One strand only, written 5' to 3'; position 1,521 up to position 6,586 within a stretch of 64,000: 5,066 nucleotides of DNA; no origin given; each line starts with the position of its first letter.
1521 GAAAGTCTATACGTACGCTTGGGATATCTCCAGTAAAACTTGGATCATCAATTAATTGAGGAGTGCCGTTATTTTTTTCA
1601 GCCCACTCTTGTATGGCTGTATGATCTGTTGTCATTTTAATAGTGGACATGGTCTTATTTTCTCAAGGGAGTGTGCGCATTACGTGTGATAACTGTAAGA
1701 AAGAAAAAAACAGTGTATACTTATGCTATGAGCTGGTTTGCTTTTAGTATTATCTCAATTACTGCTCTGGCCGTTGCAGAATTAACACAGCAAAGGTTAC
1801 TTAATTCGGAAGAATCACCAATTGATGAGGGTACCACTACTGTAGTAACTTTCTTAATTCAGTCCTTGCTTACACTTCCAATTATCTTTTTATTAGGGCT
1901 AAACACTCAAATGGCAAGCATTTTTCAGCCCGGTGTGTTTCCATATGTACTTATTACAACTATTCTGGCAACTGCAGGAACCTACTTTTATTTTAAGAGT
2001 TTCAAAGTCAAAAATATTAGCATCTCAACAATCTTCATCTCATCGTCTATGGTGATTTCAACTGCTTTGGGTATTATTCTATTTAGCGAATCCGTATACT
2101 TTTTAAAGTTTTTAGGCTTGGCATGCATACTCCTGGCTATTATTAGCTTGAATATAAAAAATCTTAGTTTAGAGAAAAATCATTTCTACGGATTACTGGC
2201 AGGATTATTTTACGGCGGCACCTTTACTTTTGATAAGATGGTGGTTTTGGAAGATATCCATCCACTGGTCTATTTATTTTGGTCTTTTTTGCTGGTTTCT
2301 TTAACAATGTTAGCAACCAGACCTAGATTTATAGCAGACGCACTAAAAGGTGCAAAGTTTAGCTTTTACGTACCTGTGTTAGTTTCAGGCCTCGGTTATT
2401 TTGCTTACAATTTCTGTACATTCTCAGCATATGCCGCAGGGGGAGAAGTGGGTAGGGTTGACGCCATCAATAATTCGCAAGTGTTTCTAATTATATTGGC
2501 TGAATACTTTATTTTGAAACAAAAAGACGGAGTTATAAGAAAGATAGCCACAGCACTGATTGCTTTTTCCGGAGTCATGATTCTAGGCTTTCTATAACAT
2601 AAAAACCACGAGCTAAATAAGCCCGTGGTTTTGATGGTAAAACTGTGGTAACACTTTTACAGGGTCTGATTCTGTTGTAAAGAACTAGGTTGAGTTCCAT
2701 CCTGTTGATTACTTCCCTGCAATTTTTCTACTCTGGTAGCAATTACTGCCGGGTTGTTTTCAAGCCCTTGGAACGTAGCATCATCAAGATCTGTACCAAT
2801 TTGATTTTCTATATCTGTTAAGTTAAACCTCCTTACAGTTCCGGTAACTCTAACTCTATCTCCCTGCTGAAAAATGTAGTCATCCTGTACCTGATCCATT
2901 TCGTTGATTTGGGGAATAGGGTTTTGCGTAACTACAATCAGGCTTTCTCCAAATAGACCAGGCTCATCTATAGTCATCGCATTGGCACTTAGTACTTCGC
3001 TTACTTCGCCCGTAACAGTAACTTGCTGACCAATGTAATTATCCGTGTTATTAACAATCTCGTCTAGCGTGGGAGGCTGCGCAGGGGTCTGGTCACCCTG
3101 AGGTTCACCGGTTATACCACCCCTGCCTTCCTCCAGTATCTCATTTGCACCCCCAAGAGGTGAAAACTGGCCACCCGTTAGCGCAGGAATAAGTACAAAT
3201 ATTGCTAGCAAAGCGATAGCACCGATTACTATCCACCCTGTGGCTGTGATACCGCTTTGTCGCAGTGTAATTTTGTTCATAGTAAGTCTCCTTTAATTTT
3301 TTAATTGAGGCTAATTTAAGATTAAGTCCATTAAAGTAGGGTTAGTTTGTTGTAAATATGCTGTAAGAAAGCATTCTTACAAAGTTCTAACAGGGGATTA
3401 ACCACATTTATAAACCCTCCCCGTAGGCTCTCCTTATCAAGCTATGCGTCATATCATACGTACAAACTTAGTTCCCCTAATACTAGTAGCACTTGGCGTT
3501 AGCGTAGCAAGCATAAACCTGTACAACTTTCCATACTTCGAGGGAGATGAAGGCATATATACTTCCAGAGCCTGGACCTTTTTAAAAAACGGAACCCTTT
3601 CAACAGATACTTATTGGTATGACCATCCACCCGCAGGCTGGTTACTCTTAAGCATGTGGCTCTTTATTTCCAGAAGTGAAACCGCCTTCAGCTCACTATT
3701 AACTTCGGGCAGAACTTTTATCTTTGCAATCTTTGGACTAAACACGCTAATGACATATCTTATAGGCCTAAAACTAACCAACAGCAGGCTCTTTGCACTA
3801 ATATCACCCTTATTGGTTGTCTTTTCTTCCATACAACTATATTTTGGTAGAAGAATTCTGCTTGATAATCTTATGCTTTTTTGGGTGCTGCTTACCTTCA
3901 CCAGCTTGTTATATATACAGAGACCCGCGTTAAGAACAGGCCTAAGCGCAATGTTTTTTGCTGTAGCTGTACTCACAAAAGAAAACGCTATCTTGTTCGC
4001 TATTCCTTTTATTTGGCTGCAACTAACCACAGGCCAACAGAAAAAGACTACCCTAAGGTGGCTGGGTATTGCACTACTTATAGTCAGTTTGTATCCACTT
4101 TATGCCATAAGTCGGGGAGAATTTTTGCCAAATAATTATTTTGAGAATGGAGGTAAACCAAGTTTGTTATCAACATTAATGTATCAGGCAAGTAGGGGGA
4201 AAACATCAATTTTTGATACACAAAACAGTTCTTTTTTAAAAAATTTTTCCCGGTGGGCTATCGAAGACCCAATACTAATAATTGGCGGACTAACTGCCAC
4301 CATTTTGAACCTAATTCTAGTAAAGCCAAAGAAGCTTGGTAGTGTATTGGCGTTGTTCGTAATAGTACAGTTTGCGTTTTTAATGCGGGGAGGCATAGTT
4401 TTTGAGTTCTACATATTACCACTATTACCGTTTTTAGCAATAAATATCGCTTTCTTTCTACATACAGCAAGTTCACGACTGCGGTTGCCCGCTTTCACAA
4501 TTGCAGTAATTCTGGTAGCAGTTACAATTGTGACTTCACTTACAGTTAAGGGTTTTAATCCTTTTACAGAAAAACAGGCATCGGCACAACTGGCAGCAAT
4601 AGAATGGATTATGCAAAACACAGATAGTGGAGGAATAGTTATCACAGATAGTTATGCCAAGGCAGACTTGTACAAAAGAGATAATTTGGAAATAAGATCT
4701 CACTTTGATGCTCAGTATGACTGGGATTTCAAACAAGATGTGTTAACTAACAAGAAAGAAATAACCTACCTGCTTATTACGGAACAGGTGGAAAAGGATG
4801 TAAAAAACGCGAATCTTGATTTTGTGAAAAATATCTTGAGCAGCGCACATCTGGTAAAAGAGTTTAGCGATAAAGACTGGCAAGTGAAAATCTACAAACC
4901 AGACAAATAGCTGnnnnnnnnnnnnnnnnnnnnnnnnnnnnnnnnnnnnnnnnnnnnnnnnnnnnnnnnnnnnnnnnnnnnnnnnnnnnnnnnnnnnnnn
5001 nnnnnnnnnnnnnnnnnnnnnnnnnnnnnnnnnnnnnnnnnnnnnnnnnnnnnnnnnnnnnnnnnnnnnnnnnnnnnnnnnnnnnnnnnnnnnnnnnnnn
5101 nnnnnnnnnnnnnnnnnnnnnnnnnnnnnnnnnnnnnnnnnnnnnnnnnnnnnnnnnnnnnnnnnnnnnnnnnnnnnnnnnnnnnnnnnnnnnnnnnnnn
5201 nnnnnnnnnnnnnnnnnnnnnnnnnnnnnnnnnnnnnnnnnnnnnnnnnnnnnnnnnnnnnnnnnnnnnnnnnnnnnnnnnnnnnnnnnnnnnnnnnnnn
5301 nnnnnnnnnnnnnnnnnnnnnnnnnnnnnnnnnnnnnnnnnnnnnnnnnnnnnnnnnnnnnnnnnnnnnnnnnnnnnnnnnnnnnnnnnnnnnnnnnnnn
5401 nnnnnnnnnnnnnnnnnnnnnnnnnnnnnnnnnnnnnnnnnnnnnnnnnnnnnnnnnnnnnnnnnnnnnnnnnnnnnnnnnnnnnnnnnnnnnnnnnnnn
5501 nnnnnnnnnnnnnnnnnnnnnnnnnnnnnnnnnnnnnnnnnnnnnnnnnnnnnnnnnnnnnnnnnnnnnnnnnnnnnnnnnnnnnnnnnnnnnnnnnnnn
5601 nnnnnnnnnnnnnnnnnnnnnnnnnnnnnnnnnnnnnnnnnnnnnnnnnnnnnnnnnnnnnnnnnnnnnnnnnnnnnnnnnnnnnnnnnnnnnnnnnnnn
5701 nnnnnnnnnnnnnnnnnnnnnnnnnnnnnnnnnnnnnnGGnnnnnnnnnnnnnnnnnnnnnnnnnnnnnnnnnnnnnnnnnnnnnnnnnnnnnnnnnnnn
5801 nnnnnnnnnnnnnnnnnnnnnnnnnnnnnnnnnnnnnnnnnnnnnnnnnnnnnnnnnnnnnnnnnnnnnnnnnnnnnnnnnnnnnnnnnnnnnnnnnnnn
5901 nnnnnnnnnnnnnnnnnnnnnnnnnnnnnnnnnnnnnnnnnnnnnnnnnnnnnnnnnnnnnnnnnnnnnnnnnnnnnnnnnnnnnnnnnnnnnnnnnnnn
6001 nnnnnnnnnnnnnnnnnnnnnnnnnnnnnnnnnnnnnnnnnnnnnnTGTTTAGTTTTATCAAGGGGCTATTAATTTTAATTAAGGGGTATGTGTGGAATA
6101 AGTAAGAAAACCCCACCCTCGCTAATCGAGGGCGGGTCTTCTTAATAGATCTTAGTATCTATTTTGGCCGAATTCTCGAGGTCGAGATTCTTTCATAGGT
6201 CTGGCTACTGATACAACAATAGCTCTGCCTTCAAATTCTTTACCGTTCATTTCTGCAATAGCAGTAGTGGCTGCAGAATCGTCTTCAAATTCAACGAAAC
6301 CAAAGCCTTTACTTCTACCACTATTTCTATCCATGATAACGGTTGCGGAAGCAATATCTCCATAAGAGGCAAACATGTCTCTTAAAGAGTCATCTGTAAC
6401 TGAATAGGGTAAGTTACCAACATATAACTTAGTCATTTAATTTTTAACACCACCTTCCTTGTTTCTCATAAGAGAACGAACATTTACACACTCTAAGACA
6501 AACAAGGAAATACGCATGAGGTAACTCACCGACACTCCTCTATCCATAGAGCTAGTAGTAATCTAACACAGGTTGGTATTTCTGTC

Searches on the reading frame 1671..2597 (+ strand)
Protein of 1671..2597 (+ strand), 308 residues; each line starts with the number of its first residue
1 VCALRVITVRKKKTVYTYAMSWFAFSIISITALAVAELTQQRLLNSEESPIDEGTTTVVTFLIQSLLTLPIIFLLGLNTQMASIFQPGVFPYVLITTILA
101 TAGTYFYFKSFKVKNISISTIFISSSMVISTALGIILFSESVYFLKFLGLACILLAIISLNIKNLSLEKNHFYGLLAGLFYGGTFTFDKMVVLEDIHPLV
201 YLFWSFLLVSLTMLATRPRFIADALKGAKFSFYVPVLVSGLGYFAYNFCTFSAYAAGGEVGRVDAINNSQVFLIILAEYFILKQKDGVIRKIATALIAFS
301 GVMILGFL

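Call 25: search_protein_families(library=pfam, proteins=[window:1671-2597:+])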
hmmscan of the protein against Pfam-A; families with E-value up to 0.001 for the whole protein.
window:1671-2597:+ (308 aa): 1 family
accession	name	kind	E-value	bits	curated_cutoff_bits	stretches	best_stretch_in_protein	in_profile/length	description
PF00892.27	EamA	-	2.8e-16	60.5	28.2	2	172-304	5-133/135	EamA-like transporter family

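Call 46: find_encoding_contigs(protein=window:1671-2597:+, flank=10000, max_places=3)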
Protein window:1671-2597:+ (308 aa): no gene with exactly this product is on record in the collection.

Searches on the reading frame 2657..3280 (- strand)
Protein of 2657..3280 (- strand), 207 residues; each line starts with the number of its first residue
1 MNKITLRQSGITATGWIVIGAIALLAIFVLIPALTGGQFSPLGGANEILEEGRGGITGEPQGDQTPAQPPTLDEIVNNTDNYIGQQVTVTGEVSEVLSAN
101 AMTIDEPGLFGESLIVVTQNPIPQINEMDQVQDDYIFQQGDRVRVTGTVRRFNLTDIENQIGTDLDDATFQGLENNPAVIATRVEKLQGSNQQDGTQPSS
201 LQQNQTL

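Call 25: search_protein_families(library=pfam, proteins=[window:2657-3280:-])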
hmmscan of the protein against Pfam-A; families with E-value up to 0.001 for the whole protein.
window:2657-3280:- (207 aa): 1 family
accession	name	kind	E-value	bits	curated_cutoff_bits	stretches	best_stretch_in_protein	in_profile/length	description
PF19135.5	DUF5818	-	7.3e-07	29.1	27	0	131-158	25-52/57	Protein of unknown function (DUF5818)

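Call 52: find_encoding_contigs(protein=window:2657-3280:-, flank=10000, max_places=3)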
Protein window:2657-3280:- (207 aa): no gene with exactly this product is on record in the collection.

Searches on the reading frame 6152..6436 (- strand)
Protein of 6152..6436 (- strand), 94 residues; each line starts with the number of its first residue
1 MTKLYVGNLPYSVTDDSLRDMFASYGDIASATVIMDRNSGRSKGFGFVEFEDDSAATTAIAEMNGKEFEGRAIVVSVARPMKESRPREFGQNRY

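Call 25: search_protein_families(library=pfam, proteins=[window:6152-6436:-])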
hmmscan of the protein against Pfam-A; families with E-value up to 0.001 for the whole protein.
window:6152-6436:- (94 aa): 3 families
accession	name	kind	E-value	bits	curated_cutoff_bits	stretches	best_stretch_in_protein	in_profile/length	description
PF00076.28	RRM_1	-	1.2e-26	92.8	20.7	1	4-73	1-69/70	RNA recognition motif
PF16842.11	RRM_occluded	-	6.6e-06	26.3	30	1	5-82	5-77/79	Occluded RNA-recognition motif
PF16367.11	RRM_7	-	3.3e-05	24.2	27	1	2-67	2-73/94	RNA recognition motif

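Call 61: find_encoding_contigs(protein=window:6152-6436:-, flank=10000, max_places=2)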
Protein window:6152-6436:- (94 aa): no gene with exactly this product is on record in the collection.
